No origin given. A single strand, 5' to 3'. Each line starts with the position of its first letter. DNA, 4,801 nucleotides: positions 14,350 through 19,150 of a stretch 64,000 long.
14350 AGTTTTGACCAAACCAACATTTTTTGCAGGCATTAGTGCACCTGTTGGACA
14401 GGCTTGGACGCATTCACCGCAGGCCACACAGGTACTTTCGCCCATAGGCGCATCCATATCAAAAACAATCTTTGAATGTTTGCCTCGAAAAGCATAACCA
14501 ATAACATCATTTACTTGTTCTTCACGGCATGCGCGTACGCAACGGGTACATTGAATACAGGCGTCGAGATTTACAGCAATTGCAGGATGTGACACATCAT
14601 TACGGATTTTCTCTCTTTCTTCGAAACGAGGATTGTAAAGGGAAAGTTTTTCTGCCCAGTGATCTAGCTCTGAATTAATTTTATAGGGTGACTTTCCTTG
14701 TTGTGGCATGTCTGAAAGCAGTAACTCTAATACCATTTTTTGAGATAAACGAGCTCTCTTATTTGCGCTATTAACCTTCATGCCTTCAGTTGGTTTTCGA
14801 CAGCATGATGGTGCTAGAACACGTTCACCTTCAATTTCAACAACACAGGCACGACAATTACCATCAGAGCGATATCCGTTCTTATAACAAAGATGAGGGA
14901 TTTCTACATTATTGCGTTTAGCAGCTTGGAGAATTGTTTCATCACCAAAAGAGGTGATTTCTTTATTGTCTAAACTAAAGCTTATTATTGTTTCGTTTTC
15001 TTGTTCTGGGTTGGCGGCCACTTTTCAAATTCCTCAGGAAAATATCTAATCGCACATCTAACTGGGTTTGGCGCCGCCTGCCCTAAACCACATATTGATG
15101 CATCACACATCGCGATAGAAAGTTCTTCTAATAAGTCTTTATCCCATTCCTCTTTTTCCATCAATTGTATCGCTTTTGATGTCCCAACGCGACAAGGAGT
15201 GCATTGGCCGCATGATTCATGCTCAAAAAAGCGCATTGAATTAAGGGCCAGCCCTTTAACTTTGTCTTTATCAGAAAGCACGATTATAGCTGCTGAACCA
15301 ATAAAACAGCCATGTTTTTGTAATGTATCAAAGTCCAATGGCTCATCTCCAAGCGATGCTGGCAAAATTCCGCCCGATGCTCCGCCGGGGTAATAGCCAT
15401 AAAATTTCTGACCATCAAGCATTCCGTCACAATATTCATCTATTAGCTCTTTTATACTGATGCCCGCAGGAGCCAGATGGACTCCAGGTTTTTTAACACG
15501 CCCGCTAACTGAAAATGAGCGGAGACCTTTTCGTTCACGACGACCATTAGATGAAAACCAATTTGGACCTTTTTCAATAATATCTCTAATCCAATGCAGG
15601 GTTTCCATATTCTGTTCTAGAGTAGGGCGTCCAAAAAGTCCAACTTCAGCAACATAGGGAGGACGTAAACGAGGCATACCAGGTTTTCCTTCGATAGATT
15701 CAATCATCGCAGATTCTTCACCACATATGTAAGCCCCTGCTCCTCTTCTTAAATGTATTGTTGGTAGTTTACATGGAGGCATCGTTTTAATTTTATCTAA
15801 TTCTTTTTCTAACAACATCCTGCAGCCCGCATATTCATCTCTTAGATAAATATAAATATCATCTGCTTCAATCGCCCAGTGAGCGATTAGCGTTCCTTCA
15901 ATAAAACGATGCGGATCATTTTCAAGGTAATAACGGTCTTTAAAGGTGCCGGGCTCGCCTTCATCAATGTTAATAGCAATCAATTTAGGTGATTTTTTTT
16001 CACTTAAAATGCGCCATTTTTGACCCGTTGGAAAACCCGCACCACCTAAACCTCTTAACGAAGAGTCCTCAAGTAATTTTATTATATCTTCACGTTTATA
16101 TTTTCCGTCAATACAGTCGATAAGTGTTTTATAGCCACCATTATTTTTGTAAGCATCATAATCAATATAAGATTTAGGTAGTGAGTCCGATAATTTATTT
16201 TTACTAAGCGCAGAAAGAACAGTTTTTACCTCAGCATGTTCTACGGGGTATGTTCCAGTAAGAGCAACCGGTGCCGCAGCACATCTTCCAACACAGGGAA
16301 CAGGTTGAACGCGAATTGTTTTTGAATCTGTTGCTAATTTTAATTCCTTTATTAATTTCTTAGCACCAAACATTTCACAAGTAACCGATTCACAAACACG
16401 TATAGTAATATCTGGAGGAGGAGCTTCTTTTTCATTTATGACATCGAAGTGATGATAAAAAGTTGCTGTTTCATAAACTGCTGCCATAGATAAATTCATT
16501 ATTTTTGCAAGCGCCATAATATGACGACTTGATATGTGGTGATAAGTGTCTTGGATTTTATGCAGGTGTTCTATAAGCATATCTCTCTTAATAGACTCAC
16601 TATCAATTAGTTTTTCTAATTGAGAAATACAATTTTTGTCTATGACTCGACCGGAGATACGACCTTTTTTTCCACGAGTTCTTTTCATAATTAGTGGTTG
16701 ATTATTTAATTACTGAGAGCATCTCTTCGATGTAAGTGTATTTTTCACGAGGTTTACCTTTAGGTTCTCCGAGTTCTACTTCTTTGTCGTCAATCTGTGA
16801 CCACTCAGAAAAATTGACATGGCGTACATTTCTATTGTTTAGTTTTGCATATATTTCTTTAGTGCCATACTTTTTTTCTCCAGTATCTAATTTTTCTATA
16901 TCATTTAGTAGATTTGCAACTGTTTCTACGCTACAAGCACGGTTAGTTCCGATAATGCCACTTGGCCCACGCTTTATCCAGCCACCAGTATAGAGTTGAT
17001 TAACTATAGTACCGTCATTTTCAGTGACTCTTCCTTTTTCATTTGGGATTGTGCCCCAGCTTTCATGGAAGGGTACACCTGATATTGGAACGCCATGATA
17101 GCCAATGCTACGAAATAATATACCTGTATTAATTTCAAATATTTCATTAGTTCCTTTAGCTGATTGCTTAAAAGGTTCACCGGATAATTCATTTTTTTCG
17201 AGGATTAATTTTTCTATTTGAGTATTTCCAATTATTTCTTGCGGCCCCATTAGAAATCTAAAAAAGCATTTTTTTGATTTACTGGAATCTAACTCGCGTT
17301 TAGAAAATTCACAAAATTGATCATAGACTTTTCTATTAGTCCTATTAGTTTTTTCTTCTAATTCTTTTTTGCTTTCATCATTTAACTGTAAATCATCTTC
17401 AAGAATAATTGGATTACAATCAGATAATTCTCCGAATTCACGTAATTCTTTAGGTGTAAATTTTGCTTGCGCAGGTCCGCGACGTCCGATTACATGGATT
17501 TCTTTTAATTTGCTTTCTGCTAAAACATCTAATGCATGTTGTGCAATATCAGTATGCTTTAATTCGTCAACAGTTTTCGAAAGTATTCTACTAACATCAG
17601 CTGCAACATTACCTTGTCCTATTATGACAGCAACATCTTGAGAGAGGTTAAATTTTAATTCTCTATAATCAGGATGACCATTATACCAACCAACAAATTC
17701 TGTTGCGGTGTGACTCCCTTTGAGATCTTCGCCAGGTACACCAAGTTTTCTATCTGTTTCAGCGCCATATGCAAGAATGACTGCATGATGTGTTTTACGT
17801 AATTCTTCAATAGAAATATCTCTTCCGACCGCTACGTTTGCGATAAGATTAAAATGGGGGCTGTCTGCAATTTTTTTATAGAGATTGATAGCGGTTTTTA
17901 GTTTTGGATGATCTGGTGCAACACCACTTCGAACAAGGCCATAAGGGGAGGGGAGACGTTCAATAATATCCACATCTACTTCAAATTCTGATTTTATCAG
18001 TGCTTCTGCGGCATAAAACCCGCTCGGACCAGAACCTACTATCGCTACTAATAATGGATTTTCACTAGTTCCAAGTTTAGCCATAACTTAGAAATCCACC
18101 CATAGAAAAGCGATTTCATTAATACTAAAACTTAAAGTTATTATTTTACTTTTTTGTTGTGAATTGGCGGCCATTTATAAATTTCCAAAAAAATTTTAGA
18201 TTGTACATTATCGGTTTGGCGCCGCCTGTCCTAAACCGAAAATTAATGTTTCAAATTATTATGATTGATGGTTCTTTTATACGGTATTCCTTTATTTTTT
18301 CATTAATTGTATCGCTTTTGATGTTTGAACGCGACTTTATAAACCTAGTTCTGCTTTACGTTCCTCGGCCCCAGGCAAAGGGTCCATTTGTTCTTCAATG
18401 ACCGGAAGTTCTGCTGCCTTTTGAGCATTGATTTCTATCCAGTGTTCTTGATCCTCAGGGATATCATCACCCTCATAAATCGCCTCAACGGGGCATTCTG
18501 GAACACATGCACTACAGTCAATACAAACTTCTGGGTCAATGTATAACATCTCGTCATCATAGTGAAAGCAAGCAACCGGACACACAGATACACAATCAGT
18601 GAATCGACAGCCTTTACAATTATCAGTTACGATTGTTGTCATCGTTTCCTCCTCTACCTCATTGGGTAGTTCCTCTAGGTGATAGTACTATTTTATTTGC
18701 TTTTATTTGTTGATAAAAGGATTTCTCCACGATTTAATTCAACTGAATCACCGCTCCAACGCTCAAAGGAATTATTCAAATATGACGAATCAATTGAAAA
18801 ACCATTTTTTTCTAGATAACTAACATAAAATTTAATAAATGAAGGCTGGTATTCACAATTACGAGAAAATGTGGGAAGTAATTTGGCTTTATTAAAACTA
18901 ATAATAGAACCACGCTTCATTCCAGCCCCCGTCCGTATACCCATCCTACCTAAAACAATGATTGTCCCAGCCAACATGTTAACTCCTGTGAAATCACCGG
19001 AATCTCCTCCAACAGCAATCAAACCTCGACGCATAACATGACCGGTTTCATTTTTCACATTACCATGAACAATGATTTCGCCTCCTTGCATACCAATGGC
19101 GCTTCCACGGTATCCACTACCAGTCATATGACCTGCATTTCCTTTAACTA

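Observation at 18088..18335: Decayed duplicate of the fdsB-3'/fdsA-5' junction between the ferredoxin gene and the FprA-type reductase gene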

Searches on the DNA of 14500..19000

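Call 38: search_rna_families(source=window, start=14500, end=19000, threshold=evalue, max_evalue=1)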
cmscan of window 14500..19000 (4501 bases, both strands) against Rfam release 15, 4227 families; matches with E-value up to 1: 1.
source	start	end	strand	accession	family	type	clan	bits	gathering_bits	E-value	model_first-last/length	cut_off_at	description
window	16317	16398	+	RF00842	MIR403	Gene; miRNA;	-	22.9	70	0.23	15-99/115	no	MIR403 microRNA precursor family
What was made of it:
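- On Known cis-regulatory RNA families (Rfam 15): No match at E ≤ 1 in window 14500-19000 apart from a chance miRNA hit elsewhere (call 38).
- No known RNA family matches (call 38).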
